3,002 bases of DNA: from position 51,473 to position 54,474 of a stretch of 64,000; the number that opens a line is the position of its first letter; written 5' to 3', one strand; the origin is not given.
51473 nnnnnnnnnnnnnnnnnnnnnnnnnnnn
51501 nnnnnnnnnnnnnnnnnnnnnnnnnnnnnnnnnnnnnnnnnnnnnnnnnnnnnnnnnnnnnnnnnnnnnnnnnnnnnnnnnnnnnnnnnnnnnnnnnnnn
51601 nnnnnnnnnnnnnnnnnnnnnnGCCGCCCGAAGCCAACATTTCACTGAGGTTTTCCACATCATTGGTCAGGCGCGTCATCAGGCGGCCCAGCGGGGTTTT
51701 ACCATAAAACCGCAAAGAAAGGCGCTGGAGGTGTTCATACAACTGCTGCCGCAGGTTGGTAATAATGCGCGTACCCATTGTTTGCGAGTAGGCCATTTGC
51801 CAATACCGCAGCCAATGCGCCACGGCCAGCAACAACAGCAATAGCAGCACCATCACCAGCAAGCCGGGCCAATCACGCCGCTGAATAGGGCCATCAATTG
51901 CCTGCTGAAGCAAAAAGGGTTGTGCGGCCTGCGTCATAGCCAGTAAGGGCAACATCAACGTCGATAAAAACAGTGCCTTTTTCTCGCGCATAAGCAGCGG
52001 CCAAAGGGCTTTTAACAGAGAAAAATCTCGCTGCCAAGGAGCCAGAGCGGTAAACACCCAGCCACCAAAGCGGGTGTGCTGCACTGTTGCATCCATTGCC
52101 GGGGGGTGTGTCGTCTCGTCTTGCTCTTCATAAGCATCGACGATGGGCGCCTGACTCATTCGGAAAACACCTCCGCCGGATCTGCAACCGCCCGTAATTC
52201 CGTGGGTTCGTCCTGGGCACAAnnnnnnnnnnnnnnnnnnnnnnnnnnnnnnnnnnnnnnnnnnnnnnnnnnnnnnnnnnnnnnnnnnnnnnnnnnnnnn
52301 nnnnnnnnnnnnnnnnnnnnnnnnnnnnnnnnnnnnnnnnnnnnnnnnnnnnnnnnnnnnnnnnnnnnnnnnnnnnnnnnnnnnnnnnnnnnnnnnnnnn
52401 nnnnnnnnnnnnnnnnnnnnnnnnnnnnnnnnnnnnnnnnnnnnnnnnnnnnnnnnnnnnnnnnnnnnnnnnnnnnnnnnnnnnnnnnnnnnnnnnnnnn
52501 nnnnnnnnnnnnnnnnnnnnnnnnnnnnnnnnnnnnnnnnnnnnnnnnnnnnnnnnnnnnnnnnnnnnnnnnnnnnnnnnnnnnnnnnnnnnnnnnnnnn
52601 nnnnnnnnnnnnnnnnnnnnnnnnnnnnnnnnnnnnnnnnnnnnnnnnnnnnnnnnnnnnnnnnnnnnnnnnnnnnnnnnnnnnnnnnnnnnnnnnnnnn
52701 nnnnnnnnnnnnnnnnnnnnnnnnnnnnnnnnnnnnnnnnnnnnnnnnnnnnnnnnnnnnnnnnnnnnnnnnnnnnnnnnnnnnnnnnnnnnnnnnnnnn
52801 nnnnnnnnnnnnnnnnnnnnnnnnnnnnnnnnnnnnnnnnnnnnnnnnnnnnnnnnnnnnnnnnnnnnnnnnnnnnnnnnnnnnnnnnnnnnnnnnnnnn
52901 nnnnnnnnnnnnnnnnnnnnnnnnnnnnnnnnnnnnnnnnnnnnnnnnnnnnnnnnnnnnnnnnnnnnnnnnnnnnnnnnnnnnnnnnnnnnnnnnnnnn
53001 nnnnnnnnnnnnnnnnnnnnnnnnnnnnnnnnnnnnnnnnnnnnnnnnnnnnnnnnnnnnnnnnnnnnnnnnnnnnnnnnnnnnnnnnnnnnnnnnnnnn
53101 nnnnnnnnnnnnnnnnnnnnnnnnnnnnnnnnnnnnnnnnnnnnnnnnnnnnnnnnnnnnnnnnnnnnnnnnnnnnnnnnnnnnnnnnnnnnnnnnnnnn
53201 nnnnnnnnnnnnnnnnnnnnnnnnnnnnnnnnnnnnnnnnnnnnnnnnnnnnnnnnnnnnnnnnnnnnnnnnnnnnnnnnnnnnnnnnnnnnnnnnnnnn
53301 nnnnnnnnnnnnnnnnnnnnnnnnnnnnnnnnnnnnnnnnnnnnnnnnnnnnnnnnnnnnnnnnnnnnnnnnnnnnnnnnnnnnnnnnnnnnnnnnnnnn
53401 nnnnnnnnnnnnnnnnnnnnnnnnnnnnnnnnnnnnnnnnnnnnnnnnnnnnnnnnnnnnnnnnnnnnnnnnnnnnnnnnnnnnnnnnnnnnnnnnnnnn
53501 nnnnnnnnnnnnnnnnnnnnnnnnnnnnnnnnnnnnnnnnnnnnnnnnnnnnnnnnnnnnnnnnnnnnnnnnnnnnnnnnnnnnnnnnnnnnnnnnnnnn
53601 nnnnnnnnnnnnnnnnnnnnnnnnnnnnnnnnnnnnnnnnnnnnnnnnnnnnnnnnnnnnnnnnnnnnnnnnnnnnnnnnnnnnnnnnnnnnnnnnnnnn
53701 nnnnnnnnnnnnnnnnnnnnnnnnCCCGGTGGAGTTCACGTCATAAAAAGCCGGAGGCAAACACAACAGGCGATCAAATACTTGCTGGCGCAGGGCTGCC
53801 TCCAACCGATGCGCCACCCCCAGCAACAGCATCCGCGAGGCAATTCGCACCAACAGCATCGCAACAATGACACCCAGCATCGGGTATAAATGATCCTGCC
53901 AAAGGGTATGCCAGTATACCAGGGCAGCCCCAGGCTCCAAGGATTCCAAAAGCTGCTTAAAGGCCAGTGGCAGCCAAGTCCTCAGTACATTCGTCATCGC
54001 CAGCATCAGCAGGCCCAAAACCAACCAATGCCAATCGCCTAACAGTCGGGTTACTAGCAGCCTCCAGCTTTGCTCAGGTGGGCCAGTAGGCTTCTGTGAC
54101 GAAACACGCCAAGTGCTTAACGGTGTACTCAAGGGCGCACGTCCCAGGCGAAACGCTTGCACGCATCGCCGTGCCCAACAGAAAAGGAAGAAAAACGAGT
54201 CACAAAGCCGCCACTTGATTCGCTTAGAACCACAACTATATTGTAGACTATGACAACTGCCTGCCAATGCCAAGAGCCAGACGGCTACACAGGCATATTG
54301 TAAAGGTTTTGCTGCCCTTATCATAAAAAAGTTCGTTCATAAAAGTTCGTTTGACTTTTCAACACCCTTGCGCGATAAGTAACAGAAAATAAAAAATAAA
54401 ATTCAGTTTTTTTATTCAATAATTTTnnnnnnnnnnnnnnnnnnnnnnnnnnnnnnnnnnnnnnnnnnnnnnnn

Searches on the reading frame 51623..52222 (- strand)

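Call 51: search_protein_families(library=pfam, proteins=[window:51623-52222:-], max_evalue=1)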
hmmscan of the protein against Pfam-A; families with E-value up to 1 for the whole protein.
window:51623-52222:- (200 aa): 2 families
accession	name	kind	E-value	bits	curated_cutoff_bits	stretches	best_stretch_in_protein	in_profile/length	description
PF00664.28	ABC_membrane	-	9.7e-19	68.5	28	1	84-197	1-116/274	ABC transporter transmembrane region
PF23113.1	MARCHF6_C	-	0.014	15.6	28.8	1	84-143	116-177/180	E3 ubiquitin-protein ligase MARCHF6-like, C-terminal domain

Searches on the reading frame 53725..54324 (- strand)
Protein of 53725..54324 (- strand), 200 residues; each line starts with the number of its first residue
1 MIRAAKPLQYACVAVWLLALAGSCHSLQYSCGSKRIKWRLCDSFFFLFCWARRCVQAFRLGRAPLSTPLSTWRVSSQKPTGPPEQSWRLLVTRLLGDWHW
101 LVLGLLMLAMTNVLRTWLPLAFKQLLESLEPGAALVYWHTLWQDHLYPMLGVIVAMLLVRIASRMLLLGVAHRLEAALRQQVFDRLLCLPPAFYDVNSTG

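Call 51: search_protein_families(library=pfam, proteins=[window:53725-54324:-], max_evalue=1)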
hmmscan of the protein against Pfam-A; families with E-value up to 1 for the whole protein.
window:53725-54324:- (200 aa): 1 family
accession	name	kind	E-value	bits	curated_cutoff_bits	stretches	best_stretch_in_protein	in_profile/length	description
PF00664.28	ABC_membrane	-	1.8e-05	25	28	1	102-200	2-98/274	ABC transporter transmembrane region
